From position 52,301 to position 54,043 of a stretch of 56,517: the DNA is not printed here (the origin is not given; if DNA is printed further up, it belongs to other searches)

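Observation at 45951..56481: Tightly packed 11-gene envelope operon of mostly unknown proteins (ABC exporter, two paralogous secreted proteins, secreted patatin, M48 protease, Sel1, DUF697-like)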

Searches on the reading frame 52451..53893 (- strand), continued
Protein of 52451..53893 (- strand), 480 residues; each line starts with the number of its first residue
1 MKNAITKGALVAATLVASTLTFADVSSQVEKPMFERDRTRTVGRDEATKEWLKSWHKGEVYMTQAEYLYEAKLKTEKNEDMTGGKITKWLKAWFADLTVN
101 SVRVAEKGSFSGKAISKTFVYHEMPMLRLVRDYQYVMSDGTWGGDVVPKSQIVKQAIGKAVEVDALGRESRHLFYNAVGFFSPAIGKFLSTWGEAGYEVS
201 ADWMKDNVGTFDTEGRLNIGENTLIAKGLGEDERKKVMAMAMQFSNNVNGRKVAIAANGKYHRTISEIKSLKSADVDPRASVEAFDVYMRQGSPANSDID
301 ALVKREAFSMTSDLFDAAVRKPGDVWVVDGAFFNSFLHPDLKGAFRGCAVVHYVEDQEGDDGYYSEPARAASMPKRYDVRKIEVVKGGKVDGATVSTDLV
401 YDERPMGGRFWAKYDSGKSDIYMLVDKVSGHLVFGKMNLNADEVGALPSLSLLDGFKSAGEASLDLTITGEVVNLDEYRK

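Call 66: search_protein_representatives(alignment_id=A1)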
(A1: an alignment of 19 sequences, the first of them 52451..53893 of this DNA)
Query: 19 sequences, 472 profile positions. Proteins with E-value up to 0.001 (for the whole library): 54; up to 1e-10: 45; up to 1e-30: 21. The best 54 are listed.
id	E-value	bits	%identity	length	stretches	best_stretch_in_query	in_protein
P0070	1.4e-209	712.9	-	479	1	4-468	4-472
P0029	3.6e-181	619.2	-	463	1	6-462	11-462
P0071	3.8e-160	549.9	-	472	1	13-466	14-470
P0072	1.1e-144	498.9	-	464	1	7-464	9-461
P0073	4.2e-124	431.1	-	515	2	171-468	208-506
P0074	4.0e-66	239.9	-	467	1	7-466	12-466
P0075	9.2e-61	222.2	-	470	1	7-466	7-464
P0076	5.0e-55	203.3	-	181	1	284-462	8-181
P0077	1.7e-43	165.2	-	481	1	44-457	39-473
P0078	1.8e-41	158.6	-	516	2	180-457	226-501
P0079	4.4e-40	154.0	-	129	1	382-471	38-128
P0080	9.8e-38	146.3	-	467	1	42-459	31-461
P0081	1.5e-35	139.1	-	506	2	247-461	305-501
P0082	1.7e-35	138.9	-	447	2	282-468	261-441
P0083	9.0e-34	133.2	-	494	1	49-458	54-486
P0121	9.5e-04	34.2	-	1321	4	98-123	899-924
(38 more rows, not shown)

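Call 68: search_protein_families(library=pfam, alignment_id=A4, max_evalue=0.01)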
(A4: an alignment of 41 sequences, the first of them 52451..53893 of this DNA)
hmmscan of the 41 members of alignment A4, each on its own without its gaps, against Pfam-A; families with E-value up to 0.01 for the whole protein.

A. member 1, window:52451-53893:- (480 aa): 0 families

B. families by the number of members that match (of 41 scanned): 4 families
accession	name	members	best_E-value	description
PF20674.3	SpaA_3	1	1.8e-40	Prealbumin-like fold domain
PF24514.1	SpaA_4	1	4e-11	Prealbumin-like fold domain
PF08492.17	SRP72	1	0.00027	SRP72 RNA-binding domain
PF00554.27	RHD_DNA_bind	1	0.0062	Rel homology DNA-binding domain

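Call 69: search_solved_structures(query=A4, max_evalue=10)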
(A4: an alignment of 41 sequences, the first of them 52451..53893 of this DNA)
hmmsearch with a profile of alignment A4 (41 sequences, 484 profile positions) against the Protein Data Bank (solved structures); distinct sequences matched with E-value up to 10: 4.
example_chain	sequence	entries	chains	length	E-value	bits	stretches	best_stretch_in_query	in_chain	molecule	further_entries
7yml_H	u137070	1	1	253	0.86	11.7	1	414-445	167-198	Photosynthetic reaction center H subunit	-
8b64_H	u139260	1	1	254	0.92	11.6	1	414-445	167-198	Reaction center protein H chain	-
9uc5_A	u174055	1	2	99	2.2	10.3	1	211-278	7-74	GPX62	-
8tl7_A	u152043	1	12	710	6.9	8.7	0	136-292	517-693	Computationally designed protein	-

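Call 75: search_protein_families(library=padloc, proteins=[L004:1542-3815:+, L004:3858-4772:+, L004:4824-5675:+, L004:5835-7229:+, L004:7248-8510:+, L008:9927-11390:+, L008:11431-12468:+, L008:12523-14001:+], max_evalue=0.01)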
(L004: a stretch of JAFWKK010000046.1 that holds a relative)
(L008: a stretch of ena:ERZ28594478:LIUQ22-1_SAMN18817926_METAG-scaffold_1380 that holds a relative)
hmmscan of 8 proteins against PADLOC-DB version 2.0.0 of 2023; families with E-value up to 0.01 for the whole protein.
L004:1542-3815:+ (757 aa): 1 family
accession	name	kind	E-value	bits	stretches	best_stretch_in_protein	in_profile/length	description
PDLC03841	LeoBC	-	0.0033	14.6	0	20-299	15-157/601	-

L004:3858-4772:+ (304 aa): 4 families
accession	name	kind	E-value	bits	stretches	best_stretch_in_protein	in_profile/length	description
PDLC00066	GajA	-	0.0034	14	1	8-52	26-69/567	AAA ATPase domain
PDLC04244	PDC-M01A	-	0.0044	13.9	0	7-46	193-233/482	-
PDLC00298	PtuA1|PtuA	-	0.008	13.3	0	8-65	27-86/423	AAA ATPase domain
PDLC03839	LeoA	-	0.0093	13.1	0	5-36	58-91/559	-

L004:4824-5675:+ (283 aa): 0 families

L004:5835-7229:+ (464 aa): 2 families
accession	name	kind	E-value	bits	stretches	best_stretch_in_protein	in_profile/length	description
PDLC00268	PtuA1|PtuA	-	0.0089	13.5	0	22-53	27-58/411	AAA ATPase domain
PDLC00289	PtuA1|PtuA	-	0.0095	13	0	23-84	31-92/404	AAA ATPase domain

L004:7248-8510:+ (420 aa): 0 families

L008:9927-11390:+ (487 aa): 3 families
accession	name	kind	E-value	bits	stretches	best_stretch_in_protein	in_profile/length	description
PDLC04790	PDC-S01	-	0.0024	14.6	0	4-71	15-78/422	-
PDLC03840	LeoA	-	0.0061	13.6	0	4-40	41-77/577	-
PDLC03839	LeoA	-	0.0065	13.6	0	6-39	46-80/559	-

L008:11431-12468:+ (345 aa): 0 families

L008:12523-14001:+ (492 aa): 0 families

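Call 76: search_protein_families(library=ncbifam, proteins=[L001:810-2996:+, L001:3000-4190:+, L004:5835-7229:+, L004:7248-8510:+], max_evalue=0.001)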
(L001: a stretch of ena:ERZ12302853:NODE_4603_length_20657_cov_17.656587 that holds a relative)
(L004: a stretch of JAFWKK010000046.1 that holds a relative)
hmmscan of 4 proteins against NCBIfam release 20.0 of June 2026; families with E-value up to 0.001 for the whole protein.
L001:810-2996:+ (728 aa): 3 families
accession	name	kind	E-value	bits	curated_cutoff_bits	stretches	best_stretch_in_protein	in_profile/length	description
NF000908.1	PRK00089.1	equivalog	2.1e-06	27.2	237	1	93-181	5-92/291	GTPase Era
TIGR00231.1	small_GTP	domain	0.00013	21.8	42.5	0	226-323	36-136/164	GTP-binding protein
TIGR00436.1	era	equivalog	0.00062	19.2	116.25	1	97-175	6-83/270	GTPase Era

L001:3000-4190:+ (396 aa): 0 families

L004:5835-7229:+ (464 aa): 0 families

L004:7248-8510:+ (420 aa): 1 family
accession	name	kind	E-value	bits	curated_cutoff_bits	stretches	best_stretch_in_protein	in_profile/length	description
TIGR01620.2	hyp_HI0043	subfamily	4.3e-14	52.9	160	1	102-332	61-283/329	TIGR01620 family protein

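Call 77: find_homologous_proteins(query=L001:810-2996:+, max_evalue=0.001)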
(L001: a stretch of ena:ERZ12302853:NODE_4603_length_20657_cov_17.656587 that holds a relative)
Query L001:810-2996:+ (728 aa): 58 proteins with E <= 0.001 among 8000 candidates.
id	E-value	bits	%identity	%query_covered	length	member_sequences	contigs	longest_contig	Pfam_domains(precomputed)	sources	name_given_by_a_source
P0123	0.0e+0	1598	98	100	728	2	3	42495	PF01926.30,PF00350.30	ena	-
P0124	0.0e+0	1054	72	94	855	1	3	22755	PF01926.30,PF00350.30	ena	-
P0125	2.7e-251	854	60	94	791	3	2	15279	PF01926.30,PF00350.30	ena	-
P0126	6.4e-248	843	60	96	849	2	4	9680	PF01926.30,PF00350.30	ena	-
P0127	3.7e-246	837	60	95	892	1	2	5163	PF01926.30,PF00350.30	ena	-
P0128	3.3e-240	817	59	94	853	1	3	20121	PF01926.30,PF00350.30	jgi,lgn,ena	-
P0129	1.5e-198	680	54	89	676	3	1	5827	PF01926.30,PF00350.30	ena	-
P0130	3.1e-182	626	48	96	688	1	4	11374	PF01926.30,PF00350.30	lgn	-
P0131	3.8e-182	625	48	96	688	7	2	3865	PF01926.30,PF00350.30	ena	-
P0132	1.3e-178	614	48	94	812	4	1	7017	PF08310.18,PF01926.30,PF00350.30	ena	-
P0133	1.1e-173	597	46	94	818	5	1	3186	PF08310.18,PF01926.30,PF00350.30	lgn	-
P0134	1.0e-171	591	49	87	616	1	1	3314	PF01926.30,PF00350.30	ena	-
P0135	7.1e-169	582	45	96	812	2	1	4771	PF08310.18,PF01926.30,PF00350.30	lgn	-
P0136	1.0e-167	578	45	96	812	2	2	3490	PF01926.30,PF00350.30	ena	-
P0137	9.6e-162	558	44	97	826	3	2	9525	PF00350.30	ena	-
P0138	9.4e-159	548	45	94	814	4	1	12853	PF08310.18,PF01926.30,PF00350.30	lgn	-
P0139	1.2e-150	521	44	94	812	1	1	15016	PF08310.18,PF01926.30,PF00350.30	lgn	-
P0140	1.0e-128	449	39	92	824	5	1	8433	PF08310.18,PF00350.30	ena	-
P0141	2.6e-117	411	38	95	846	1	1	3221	PF00350.30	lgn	-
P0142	4.3e-115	404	37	95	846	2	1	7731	PF00350.30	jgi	-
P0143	1.6e-113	399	37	95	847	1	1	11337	PF00350.30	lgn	-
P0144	1.1e-111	393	36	94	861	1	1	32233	PF01926.30,PF00350.30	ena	-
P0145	6.6e-108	380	38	94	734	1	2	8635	PF00350.30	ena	-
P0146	1.1e-94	336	35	90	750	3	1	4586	PF01926.30,PF00350.30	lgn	-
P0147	1.4e-76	277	45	47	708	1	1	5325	PF00350.30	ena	-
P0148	8.0e-71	258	40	58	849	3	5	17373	PF08310.18,PF01926.30,PF00350.30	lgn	-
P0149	1.1e-68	251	41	55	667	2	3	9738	PF01926.30,PF00350.30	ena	-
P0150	1.2e-67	247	35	85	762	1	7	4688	PF01476.27,PF00350.30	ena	-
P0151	1.2e-65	240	30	85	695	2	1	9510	PF01926.30,PF00350.30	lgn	-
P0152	8.1e-65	238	46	43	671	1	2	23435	PF00350.30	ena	-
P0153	1.4e-64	237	41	53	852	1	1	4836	PF00350.30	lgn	-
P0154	2.1e-62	230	40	54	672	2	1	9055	PF00350.30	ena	-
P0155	1.3e-61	227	39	55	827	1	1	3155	PF00350.30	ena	-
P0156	1.9e-61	227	39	53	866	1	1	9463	PF00350.30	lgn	-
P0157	2.4e-61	226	43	46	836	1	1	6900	PF08310.18,PF01926.30,PF00350.30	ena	-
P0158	1.7e-38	151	30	54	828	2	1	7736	PF08310.18,PF01926.30,PF00350.30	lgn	-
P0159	1.1e-37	148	31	47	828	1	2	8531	PF08310.18,PF01926.30,PF00350.30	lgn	-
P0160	4.3e-37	146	29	54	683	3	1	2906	PF08310.18,PF01926.30,PF00350.30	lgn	-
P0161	5.4e-37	146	30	57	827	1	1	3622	PF08310.18,PF01926.30,PF00350.30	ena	-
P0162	8.5e-37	145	31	54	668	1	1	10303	PF01926.30,PF00350.30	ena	-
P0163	2.3e-36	144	30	50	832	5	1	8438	PF08310.18,PF01926.30,PF00350.30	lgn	-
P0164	9.8e-35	138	31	47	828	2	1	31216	PF08310.18,PF01926.30,PF00350.30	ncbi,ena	-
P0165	1.7e-23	101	30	52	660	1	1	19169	PF01926.30,PF00350.30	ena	-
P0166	7.5e-22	96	30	49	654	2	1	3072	PF01926.30,PF00350.30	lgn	-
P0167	4.2e-21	93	26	51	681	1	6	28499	PF00350.30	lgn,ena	-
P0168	6.1e-21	93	25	51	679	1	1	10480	PF00350.30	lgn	-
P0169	1.2e-20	92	25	52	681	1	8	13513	PF00350.30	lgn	-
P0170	5.5e-20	90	25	49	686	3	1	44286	PF00350.30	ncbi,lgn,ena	-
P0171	3.1e-19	87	25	48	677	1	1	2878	PF01926.30,PF00350.30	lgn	-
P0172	6.5e-19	86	26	48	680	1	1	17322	PF01926.30,PF00350.30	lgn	-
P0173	5.1e-18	83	28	48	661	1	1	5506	PF01926.30,PF00350.30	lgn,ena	-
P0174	2.4e-17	81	25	47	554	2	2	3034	PF01926.30,PF00350.30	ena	-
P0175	6.9e-15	73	26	48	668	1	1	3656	PF01926.30,PF00350.30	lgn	-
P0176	1.6e-14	72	26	39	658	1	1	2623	PF01926.30,PF00350.30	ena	-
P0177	3.0e-13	67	27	40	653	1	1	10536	PF01926.30,PF00350.30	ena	-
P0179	2.1e-7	48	28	38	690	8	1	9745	PF01926.30,PF00350.30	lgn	-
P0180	9.5e-6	42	24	49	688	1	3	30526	PF00350.30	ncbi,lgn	-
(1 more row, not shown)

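Call 78: find_encoding_contigs(protein=P0123, flank=10000, max_places=3)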
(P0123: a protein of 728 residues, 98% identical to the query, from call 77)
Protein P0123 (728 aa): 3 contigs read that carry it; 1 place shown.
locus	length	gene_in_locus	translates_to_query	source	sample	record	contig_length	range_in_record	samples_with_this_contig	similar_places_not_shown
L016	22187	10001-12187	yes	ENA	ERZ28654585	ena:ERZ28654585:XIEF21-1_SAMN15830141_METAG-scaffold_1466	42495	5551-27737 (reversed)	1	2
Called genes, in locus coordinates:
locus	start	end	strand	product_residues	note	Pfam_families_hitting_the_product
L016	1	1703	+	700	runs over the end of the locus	PF12437:GSIII_N, PF00120:Gln-synt_C, PF18318:Gln-synt_C-ter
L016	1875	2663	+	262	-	-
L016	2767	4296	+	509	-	PF00069:Pkinase, PF07714:PK_Tyr_Ser-Thr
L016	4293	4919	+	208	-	PF11838:ERAP1_C (faint), PF04542:Sigma70_r2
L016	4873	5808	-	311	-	-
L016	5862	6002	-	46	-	-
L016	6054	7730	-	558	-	PF00664:ABC_membrane, PF00005:ABC_tran, PF02463:SMC_N (weak), PF13304:AAA_21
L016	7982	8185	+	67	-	-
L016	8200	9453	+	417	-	PF13657:Couple_hipA, PF07804:HipA_C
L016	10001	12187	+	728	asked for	PF00350:Dynamin_N, PF01926:MMR_HSR1 (faint)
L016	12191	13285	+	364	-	PF05128:DUF697 (weak)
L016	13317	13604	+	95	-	-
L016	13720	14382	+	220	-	-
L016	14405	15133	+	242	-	-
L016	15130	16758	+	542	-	-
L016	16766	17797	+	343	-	PF00005:ABC_tran, PF13304:AAA_21 (faint)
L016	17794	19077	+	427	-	-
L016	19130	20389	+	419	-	-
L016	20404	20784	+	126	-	-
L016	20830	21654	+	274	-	-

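Call 79: find_encoding_contigs(protein=P0128, flank=10000, max_places=2)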
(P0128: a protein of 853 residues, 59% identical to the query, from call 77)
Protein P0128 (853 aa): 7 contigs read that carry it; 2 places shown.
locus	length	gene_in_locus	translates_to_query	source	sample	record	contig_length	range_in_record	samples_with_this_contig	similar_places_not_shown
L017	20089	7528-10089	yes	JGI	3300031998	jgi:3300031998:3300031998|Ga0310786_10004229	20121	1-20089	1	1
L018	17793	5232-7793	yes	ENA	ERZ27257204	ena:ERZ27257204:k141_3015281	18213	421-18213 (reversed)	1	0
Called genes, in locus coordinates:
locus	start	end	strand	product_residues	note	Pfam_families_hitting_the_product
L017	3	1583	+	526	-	PF00128:Alpha-amylase, PF02806:Alpha-amylase_C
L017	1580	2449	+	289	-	PF06750:A24_N_bact, PF01478:Peptidase_A24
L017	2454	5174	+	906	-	PF02739:5_3_exonuc_N, PF01367:5_3_exonuc, PF01612:DNA_pol_A_exo1, PF00476:DNA_pol_A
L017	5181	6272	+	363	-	PF01300:Sua5_yciO_yrdC, PF02545:Maf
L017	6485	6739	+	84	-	PF19891:DUF6364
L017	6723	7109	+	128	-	PF01850:PIN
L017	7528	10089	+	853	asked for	PF00350:Dynamin_N, PF01926:MMR_HSR1 (faint)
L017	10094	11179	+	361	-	PF05128:DUF697 (weak)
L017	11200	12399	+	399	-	-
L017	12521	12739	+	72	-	-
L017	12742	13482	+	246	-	PF06723:MreB_Mbl (weak), PF00022:Actin (faint), PF06723:MreB_Mbl, PF11104:PilM_2 (faint), PF14450:FtsA (weak), PF06723:MreB_Mbl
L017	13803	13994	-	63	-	PF08279:HTH_11 (weak)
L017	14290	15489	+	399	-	PF00375:SDF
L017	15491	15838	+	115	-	PF02152:FolB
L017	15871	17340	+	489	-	PF00657:Lipase_GDSL, PF13472:Lipase_GDSL_2, PF00657:Lipase_GDSL, PF13472:Lipase_GDSL_2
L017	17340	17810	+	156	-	PF02464:CinA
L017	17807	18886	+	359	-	PF04263:TPK_catalytic, PF21275:Thi_PPkinase_C (weak), PF01288:HPPK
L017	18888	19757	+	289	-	PF00892:EamA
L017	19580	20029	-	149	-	-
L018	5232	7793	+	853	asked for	PF00350:Dynamin_N, PF01926:MMR_HSR1 (faint)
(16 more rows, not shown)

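Call 80: find_encoding_contigs(protein=P0144, flank=10000, max_places=2)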
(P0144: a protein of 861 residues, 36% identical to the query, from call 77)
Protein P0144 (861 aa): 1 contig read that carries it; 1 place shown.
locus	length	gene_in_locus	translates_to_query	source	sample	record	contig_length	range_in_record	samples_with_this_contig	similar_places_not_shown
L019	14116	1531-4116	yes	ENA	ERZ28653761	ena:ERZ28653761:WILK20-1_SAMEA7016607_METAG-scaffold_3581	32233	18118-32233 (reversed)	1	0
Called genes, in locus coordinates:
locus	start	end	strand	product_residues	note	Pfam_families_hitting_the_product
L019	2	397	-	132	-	?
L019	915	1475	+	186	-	PF04286:DUF445 (weak)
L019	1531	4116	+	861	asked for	PF00350:Dynamin_N, PF01926:MMR_HSR1 (faint)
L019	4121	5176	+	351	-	PF05128:DUF697 (weak)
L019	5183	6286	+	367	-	-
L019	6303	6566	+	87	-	-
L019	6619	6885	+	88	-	-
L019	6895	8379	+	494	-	PF05099:TerB, PF00226:DnaJ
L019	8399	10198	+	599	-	PF16126:DUF4838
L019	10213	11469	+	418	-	PF00474:SSF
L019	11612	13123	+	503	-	PF14607:GxDLY, PF14606:Lipase_GDSL_3, PF13472:Lipase_GDSL_2 (weak)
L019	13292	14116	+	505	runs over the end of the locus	PF08323:Glyco_transf_5, PF13439:Glyco_transf_4, PF13579:Glyco_trans_4_4, PF13692:Glyco_trans_1_4 (weak)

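Call 82: search_protein_families(library=pfam, proteins=[L016:20830-21654:+, L016:14405-15133:+, L016:15130-16758:+, L016:17794-19077:+, L016:19130-20389:+, L016:20404-20784:+, L017:11200-12399:+, L017:12742-13482:+, L019:5183-6286:+], max_evalue=0.05)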
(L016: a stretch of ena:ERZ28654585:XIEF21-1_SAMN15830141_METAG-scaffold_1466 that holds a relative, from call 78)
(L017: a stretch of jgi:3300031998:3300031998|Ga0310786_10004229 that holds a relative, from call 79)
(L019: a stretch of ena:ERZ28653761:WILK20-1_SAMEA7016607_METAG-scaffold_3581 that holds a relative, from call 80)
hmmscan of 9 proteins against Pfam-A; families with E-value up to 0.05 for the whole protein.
L016:20830-21654:+ (274 aa): 0 families

L016:14405-15133:+ (242 aa): 1 family
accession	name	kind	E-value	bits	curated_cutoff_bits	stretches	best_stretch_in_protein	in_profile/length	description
PF17093.10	PBP_N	-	0.0013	19.2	30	1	8-42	86-120/138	Penicillin-binding protein N-terminus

L016:15130-16758:+ (542 aa): 0 families

L016:17794-19077:+ (427 aa): 1 family
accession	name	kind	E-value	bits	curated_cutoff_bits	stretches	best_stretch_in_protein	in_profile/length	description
PF12679.13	ABC2_membrane_2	-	0.00032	20.5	27.2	1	170-226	147-198/283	ABC-2 family transporter protein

L016:19130-20389:+ (419 aa): 0 families

L016:20404-20784:+ (126 aa): 0 families

L017:11200-12399:+ (399 aa): 0 families

L017:12742-13482:+ (246 aa): 5 families
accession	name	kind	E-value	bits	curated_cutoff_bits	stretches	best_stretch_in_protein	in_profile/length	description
PF06723.19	MreB_Mbl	-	5.2e-62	210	27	3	42-162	63-184/327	MreB/Mbl protein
PF00022.25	Actin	-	6.2e-07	28.8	27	1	39-162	62-183/410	Actin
PF14450.12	FtsA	-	2.4e-06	28.4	31.8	1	126-221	1-112/127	Cell division protein FtsA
PF11104.14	PilM_2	-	3.3e-05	23.4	27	1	192-221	278-307/340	Type IV pilus assembly protein PilM;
PF00012.26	HSP70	-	0.011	14.4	20.6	1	84-143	146-206/599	Hsp70 protein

L019:5183-6286:+ (367 aa): 1 family
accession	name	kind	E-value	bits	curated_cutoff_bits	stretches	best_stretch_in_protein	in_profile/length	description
PF18196.7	Cdh1_DBD_1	-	0.032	15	26.4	0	180-258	9-87/120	Chromodomain helicase DNA-binding domain 1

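Call 101: search_dna_similar(query=window:52451-53893:-, collection=plasmids, mode=protein, max_evalue=0.001, max_rows=10)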
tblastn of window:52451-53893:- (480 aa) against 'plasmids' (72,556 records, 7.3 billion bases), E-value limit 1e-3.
No match.
